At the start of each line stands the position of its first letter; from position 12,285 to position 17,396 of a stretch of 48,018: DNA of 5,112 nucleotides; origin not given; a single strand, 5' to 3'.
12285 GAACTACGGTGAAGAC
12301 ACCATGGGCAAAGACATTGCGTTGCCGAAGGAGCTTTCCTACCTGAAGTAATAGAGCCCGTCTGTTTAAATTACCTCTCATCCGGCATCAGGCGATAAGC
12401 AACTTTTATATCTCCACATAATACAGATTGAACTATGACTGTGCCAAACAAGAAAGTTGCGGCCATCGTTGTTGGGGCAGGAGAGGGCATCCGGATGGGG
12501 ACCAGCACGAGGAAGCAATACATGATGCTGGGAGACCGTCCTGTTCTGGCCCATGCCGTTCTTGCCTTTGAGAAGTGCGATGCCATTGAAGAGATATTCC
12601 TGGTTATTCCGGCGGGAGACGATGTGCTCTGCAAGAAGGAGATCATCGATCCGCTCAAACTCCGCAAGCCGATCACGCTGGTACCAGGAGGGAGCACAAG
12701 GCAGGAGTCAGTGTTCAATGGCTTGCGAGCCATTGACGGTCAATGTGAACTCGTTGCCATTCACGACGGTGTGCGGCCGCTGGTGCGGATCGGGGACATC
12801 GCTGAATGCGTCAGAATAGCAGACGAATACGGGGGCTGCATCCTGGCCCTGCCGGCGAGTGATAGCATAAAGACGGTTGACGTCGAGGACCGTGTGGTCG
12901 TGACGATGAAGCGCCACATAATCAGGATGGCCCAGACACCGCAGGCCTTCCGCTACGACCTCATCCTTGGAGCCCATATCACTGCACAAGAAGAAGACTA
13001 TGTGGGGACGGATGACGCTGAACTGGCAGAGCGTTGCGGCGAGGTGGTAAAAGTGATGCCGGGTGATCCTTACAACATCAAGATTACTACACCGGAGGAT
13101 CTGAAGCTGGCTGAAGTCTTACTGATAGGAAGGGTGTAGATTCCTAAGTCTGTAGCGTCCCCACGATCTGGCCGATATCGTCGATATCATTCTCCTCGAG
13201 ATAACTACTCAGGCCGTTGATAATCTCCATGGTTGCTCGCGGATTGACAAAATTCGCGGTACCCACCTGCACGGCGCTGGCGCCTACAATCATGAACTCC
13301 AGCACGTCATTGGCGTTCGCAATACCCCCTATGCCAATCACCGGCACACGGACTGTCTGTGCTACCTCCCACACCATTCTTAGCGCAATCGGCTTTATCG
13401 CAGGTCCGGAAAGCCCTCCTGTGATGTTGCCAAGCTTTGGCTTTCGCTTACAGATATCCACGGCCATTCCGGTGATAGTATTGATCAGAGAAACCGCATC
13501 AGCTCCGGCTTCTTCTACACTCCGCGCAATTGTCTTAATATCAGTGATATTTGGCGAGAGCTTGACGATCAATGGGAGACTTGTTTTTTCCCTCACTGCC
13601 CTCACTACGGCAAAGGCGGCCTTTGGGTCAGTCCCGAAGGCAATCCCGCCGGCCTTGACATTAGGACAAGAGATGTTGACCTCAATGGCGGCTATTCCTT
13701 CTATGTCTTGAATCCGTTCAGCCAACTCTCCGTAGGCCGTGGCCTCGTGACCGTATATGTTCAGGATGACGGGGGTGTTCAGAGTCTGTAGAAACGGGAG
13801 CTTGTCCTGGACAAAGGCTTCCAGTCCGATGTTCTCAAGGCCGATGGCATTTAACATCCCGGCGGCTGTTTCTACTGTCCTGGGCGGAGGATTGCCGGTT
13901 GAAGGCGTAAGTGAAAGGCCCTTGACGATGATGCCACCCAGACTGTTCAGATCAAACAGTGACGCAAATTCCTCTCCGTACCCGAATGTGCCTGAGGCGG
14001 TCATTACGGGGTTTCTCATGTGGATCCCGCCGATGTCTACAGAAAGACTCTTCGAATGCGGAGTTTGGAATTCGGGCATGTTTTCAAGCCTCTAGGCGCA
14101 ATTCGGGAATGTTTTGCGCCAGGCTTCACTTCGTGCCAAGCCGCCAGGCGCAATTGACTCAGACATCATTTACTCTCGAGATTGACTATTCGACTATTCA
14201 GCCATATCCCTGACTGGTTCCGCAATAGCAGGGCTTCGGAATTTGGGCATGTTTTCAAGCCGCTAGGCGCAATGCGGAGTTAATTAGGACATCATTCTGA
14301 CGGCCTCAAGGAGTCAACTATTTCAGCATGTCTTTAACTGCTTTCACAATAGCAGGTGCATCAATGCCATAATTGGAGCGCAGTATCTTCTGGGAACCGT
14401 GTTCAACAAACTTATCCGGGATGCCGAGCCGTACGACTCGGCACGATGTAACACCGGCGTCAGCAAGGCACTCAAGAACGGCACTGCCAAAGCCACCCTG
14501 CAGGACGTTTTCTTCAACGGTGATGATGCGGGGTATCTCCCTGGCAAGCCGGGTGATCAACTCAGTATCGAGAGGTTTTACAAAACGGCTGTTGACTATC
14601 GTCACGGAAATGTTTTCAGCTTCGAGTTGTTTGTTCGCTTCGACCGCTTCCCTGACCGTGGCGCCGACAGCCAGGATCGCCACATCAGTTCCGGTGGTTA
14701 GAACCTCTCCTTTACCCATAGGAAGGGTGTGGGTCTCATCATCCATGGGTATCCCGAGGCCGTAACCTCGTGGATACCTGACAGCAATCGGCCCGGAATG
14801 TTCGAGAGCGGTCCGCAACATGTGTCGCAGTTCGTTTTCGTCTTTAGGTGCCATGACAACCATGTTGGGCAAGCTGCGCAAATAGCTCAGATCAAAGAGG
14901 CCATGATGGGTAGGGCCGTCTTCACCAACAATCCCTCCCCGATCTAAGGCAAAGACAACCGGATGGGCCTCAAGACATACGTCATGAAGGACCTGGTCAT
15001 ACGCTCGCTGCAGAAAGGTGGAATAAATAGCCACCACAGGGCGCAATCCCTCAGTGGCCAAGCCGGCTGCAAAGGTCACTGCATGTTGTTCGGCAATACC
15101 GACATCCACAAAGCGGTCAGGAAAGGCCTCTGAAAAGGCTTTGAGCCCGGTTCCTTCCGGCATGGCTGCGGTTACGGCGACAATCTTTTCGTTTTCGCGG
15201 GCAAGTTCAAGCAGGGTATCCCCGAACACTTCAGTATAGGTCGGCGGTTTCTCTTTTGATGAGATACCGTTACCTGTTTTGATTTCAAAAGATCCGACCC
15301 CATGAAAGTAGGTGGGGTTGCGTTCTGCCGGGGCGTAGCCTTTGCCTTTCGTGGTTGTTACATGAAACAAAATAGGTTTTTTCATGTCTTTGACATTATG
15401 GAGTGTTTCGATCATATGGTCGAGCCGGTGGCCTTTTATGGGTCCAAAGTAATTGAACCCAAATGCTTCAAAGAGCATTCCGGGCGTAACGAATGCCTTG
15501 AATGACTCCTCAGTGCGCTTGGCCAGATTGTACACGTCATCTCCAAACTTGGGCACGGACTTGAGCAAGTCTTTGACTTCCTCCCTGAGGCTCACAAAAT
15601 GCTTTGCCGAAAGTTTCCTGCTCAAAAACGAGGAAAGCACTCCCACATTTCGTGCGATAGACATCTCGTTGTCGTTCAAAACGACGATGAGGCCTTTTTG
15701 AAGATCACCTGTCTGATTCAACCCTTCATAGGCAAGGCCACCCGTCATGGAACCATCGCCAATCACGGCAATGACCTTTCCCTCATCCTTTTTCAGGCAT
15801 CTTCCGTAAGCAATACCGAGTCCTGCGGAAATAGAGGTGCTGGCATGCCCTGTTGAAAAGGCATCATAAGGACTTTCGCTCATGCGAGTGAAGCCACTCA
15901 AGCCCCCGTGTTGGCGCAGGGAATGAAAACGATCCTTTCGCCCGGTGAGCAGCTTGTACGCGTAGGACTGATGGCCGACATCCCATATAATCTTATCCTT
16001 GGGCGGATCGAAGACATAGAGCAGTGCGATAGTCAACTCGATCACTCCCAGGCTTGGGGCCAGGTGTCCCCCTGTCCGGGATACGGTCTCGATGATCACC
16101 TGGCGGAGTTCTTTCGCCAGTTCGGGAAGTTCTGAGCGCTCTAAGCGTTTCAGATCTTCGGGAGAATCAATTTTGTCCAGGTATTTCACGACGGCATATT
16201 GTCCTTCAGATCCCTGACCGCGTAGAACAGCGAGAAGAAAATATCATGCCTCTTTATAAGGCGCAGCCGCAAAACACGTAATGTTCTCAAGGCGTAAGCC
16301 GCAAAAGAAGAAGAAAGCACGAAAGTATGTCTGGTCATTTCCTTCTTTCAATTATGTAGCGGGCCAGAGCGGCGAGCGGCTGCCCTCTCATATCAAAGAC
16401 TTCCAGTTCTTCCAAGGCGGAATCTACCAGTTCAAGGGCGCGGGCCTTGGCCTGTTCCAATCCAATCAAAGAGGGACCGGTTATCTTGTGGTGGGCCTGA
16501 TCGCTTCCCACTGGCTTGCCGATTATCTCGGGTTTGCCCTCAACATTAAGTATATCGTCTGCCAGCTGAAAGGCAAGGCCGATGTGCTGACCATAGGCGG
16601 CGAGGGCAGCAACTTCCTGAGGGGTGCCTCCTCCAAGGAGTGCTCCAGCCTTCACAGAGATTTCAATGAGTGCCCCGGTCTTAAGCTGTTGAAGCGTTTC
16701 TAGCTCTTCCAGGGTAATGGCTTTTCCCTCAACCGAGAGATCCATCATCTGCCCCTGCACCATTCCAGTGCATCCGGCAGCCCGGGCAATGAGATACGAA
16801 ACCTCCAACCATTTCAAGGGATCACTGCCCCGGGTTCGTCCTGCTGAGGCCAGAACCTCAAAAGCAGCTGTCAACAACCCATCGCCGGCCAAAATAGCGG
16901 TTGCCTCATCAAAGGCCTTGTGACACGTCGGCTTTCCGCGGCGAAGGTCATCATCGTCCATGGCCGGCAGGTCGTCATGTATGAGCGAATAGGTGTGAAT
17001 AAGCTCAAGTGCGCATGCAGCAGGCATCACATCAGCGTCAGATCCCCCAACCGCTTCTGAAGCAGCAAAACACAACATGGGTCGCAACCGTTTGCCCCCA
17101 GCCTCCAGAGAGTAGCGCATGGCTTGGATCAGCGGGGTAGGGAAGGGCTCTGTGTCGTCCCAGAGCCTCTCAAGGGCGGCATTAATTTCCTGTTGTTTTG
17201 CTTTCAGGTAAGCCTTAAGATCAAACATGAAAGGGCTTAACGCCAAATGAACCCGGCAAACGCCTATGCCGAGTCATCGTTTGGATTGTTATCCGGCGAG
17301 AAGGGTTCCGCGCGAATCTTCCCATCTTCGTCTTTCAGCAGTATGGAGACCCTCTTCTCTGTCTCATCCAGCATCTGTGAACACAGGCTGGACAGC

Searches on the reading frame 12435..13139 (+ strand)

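Call 59: search_protein_families(library=pfam, proteins=[window:12435-13139:+], max_evalue=0.00001)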
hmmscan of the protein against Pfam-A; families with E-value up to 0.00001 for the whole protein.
window:12435-13139:+ (234 aa): 1 family
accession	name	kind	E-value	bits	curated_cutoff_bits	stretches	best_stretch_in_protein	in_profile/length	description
PF01128.25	IspD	-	3.1e-62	210.7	27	1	8-230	1-219/221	2-C-methyl-D-erythritol 4-phosphate cytidylyltransferase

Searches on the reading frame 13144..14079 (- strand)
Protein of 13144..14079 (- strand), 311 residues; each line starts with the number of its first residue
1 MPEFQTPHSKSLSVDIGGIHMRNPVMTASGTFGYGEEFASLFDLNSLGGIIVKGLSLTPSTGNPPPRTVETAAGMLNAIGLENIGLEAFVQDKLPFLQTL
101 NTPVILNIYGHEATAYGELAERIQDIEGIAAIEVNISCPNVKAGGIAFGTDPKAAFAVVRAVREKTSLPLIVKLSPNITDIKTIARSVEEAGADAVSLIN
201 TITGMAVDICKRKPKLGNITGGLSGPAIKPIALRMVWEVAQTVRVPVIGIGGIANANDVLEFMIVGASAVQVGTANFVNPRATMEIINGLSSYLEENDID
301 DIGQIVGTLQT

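Call 59: search_protein_families(library=pfam, proteins=[window:13144-14079:-], max_evalue=0.00001)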
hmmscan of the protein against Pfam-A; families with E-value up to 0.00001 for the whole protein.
window:13144-14079:- (311 aa): 3 families
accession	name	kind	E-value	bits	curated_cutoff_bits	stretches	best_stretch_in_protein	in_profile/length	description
PF01180.27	DHO_dh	-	1.9e-78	264.1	27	1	12-294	2-291/291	Dihydroorotate dehydrogenase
PF01207.24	Dus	-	2.5e-11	43.7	20.4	1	92-283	45-224/311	Dihydrouridine synthase (Dus)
PF03060.21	NMO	-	7.3e-07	29.3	28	1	171-277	136-226/331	Nitronate monooxygenase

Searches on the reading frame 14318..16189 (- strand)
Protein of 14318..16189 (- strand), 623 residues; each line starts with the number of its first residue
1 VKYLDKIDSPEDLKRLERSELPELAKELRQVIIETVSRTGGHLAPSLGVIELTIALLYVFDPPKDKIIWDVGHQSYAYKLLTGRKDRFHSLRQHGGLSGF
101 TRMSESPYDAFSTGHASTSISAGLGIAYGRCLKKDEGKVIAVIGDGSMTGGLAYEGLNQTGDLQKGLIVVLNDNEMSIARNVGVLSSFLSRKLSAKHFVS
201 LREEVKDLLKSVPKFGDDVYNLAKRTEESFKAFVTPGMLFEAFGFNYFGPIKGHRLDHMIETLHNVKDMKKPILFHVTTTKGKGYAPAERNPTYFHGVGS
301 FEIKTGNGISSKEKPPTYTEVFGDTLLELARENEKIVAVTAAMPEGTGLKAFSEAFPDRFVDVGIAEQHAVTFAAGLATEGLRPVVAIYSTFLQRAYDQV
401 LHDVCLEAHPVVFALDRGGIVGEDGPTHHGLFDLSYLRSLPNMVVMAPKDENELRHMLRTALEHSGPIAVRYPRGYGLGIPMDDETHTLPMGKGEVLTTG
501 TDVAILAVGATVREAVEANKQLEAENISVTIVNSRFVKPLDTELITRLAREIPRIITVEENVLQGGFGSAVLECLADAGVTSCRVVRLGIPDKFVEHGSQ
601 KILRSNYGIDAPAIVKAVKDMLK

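Call 59: search_protein_families(library=pfam, proteins=[window:14318-16189:-], max_evalue=0.00001)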
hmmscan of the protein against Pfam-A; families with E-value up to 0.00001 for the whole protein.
window:14318-16189:- (623 aa): 3 families
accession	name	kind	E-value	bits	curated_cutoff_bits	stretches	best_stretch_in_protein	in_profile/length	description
PF13292.11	DXP_synthase_N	-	1.1e-119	399.2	21.2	1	4-279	1-274/274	1-deoxy-D-xylulose-5-phosphate synthase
PF02779.29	Transket_pyr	-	5e-51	173.2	27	1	315-475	2-170/174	Transketolase, pyrimidine binding domain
PF02780.25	Transketolase_C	-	9.7e-33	113.2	25.9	1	492-614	1-124/124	Transketolase, C-terminal domain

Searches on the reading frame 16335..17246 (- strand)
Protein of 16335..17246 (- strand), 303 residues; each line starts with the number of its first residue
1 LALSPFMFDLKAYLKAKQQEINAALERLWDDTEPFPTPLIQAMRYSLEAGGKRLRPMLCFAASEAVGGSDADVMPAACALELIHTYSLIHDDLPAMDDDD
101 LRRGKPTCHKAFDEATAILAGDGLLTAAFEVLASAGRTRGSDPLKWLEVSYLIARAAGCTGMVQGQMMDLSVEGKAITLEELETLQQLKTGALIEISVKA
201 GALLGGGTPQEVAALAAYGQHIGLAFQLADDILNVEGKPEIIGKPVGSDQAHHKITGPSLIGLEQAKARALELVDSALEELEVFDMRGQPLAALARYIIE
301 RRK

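Call 59: search_protein_families(library=pfam, proteins=[window:16335-17246:-], max_evalue=0.00001)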
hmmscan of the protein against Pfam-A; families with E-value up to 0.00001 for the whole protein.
window:16335-17246:- (303 aa): 1 family
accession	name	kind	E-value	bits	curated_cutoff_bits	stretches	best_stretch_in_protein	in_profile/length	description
PF00348.22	polyprenyl_synt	-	1.5e-60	205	27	1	39-276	4-232/251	Polyprenyl synthetase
